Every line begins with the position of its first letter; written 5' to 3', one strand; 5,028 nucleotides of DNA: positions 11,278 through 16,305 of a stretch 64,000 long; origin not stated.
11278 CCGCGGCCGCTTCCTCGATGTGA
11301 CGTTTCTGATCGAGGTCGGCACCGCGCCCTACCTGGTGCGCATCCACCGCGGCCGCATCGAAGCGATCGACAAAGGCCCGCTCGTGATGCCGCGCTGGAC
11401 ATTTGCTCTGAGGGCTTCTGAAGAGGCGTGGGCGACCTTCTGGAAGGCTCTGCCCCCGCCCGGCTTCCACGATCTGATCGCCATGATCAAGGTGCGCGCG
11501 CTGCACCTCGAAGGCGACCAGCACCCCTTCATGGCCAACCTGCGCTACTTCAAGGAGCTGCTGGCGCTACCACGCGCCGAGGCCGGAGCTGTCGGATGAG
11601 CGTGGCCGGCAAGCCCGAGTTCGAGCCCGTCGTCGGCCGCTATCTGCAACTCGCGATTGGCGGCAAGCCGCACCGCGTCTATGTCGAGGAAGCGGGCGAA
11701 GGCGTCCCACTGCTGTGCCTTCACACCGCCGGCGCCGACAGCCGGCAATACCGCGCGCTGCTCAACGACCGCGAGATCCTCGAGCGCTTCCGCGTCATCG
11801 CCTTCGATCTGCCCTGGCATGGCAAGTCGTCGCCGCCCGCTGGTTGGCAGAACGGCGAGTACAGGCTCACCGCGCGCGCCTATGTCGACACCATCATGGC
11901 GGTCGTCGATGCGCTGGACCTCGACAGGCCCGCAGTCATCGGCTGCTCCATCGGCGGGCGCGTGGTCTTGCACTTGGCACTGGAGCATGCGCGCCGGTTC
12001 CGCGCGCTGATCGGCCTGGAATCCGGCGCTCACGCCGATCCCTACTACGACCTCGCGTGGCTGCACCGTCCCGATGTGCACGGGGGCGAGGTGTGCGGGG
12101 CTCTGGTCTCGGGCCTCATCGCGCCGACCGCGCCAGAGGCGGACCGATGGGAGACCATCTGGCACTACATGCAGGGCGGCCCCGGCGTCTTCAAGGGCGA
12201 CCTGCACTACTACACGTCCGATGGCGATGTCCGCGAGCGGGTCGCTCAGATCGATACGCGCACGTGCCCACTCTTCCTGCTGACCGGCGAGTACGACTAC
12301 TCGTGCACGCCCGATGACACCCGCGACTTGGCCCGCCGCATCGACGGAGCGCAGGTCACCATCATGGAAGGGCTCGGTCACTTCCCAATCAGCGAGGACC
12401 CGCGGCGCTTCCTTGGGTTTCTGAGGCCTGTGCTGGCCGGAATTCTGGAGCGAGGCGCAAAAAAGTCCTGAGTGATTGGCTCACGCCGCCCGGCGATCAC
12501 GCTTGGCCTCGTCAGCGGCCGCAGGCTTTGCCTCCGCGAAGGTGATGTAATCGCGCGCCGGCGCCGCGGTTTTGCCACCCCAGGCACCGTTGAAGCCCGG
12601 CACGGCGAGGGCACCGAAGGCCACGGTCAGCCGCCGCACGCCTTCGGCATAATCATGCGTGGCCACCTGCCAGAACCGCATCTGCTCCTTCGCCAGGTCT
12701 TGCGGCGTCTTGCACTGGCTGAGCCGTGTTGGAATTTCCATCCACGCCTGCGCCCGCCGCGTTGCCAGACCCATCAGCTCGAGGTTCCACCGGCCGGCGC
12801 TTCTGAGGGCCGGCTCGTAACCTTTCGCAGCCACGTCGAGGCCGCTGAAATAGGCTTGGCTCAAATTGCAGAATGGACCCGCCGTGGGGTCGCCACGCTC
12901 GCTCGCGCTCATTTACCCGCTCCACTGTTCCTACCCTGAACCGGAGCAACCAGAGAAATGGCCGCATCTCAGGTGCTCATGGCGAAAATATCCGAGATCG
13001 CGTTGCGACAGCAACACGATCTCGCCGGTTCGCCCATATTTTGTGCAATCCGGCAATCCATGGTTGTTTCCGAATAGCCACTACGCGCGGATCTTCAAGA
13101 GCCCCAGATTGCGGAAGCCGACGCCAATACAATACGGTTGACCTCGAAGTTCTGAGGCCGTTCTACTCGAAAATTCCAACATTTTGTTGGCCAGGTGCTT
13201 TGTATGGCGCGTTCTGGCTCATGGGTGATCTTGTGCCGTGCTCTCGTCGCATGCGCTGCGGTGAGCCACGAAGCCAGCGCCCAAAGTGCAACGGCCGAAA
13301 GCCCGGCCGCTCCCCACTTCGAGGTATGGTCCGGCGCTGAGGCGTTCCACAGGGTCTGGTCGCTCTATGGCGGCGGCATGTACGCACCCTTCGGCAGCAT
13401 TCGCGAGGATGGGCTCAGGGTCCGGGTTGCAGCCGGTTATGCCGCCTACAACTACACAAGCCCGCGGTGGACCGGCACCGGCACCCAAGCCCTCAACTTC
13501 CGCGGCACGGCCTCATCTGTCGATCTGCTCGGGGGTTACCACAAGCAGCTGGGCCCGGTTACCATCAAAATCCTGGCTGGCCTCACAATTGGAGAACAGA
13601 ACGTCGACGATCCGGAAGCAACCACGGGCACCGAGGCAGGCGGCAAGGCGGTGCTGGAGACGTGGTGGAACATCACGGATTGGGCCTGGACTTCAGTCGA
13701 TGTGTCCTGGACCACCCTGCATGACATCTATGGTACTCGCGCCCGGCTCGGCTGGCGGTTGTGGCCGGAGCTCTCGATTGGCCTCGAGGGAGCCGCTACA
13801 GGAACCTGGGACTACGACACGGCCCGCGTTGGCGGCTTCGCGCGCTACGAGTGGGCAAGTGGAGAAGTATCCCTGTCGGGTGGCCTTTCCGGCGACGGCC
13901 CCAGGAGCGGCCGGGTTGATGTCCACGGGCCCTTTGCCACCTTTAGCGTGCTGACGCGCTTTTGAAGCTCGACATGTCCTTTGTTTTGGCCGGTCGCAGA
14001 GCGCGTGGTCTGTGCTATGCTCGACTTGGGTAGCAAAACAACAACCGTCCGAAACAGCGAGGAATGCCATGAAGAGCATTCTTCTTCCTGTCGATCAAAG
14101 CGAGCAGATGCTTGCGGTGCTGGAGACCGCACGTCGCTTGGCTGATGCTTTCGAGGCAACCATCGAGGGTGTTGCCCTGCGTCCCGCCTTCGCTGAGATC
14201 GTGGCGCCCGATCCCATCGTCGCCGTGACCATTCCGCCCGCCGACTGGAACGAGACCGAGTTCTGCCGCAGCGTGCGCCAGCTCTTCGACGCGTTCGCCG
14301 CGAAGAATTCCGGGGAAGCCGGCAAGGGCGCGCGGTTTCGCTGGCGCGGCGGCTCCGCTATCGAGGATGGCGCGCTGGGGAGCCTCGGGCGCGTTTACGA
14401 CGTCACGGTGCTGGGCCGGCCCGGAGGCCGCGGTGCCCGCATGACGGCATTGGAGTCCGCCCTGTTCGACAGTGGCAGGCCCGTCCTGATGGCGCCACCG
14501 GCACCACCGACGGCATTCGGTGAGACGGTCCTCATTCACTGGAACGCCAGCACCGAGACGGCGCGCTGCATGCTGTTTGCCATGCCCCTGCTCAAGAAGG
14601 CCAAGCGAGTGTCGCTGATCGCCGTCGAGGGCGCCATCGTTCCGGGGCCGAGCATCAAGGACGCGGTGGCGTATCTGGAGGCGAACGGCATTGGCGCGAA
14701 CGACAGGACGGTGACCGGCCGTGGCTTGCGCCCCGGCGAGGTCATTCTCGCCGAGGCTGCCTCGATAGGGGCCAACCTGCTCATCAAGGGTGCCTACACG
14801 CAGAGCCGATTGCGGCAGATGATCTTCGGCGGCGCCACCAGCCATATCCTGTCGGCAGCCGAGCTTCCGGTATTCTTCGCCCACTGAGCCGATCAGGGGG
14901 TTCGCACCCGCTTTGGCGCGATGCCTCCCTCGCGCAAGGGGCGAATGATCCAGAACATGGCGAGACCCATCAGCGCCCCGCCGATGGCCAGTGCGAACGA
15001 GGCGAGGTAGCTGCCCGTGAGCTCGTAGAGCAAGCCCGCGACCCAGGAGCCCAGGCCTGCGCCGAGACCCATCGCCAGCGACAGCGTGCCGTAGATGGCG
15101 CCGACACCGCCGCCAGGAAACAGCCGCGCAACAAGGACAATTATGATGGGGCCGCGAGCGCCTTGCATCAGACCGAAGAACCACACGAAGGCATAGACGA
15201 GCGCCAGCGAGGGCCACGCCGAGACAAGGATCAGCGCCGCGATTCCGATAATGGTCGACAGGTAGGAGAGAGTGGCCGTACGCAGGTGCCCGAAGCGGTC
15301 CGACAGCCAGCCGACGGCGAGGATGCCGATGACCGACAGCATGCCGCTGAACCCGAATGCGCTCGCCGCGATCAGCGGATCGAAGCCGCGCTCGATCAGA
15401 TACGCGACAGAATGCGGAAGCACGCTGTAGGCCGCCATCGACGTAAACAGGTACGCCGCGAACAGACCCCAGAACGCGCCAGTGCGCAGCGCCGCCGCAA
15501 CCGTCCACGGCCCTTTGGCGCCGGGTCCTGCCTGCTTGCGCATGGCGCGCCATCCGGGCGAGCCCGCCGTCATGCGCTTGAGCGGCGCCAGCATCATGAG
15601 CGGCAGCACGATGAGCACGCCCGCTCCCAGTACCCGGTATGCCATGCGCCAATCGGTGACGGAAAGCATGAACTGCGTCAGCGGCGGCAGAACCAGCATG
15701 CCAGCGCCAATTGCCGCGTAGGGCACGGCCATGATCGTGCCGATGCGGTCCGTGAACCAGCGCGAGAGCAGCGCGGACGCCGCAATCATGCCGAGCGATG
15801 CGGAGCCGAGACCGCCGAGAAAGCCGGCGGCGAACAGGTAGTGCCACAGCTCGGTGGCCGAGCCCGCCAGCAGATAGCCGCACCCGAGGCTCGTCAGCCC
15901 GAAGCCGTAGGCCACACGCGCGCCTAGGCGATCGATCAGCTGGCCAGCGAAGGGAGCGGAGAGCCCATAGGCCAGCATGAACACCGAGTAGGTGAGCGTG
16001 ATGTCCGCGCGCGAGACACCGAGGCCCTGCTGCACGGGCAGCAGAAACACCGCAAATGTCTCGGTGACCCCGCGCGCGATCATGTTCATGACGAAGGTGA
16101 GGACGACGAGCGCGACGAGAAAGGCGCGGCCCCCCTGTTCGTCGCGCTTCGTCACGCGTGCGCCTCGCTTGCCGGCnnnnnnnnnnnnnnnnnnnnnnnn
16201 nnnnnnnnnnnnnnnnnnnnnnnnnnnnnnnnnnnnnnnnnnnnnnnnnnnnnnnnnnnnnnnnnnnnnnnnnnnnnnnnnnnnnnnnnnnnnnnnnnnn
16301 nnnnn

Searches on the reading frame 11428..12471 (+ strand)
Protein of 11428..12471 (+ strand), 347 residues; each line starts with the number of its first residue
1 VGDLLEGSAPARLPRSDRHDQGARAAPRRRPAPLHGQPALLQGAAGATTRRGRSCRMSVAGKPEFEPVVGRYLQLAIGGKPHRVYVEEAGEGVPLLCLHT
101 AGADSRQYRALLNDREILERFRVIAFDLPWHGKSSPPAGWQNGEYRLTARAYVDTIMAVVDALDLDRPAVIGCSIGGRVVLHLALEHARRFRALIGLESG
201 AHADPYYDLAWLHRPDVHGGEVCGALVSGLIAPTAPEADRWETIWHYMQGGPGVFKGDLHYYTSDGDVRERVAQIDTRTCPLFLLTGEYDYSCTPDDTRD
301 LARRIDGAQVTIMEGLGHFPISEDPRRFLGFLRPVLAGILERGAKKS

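Call 84: search_protein_families(library=pfam, proteins=[window:11428-12471:+], max_evalue=0.00001)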
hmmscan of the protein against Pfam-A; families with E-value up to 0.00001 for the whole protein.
window:11428-12471:+ (347 aa): 3 families
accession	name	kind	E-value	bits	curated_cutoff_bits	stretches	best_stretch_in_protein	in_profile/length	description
PF00561.26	Abhydrolase_1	-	2.8e-19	70.2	25.8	1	94-199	2-102/245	alpha/beta hydrolase fold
PF12697.13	Abhydrolase_6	-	1.8e-15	58.6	26.3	1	95-328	1-214/217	Alpha/beta hydrolase family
PF12146.15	Hydrolase_4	-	6.7e-08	32.6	27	0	118-197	29-107/239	Serine aminopeptidase, S33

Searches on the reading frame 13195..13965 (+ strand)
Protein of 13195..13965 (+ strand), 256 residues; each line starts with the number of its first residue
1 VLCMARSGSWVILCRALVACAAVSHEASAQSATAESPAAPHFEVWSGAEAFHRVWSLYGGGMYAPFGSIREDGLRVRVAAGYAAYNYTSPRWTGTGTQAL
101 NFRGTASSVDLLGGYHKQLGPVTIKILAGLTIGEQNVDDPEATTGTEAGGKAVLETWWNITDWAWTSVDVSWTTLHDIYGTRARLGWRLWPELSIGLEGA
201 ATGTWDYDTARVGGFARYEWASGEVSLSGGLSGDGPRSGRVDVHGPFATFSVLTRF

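Call 84: search_protein_families(library=pfam, proteins=[window:13195-13965:+], max_evalue=0.00001)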
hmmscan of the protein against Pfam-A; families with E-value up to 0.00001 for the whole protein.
window:13195-13965:+ (256 aa): 1 family
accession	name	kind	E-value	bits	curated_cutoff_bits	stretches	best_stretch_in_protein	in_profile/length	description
PF17036.11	CBP_BcsS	-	3.9e-26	92.5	24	1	44-252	2-203/207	Cellulose biosynthesis protein BcsS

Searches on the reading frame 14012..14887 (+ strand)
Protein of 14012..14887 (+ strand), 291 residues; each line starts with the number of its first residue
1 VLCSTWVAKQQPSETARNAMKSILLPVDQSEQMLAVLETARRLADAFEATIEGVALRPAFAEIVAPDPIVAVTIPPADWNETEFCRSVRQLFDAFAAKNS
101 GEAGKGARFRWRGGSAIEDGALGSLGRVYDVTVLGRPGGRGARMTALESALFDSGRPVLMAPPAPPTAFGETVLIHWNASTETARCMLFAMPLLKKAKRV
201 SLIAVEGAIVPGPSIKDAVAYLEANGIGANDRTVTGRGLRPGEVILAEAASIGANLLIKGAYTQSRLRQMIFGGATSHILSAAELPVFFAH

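Call 84: search_protein_families(library=pfam, proteins=[window:14012-14887:+], max_evalue=0.00001)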
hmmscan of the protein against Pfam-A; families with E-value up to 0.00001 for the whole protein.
window:14012-14887:+ (291 aa): 1 family
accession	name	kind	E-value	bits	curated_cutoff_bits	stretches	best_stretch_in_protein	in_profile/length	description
PF00582.32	Usp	-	3.7e-11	44.2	24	1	221-288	71-138/141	Universal stress protein family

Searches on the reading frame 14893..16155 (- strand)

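Call 84: search_protein_families(library=pfam, proteins=[window:14893-16155:-], max_evalue=0.00001)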
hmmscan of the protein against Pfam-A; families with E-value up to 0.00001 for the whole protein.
window:14893-16155:- (420 aa): 2 families
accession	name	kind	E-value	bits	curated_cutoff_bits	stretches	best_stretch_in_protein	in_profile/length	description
PF07690.21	MFS_1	-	4.8e-41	141.3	33.4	1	21-331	2-308/347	Major Facilitator Superfamily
PF12832.13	MFS_1_like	-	7.1e-06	25.7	25.2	1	181-382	168-367/373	MFS_1 like family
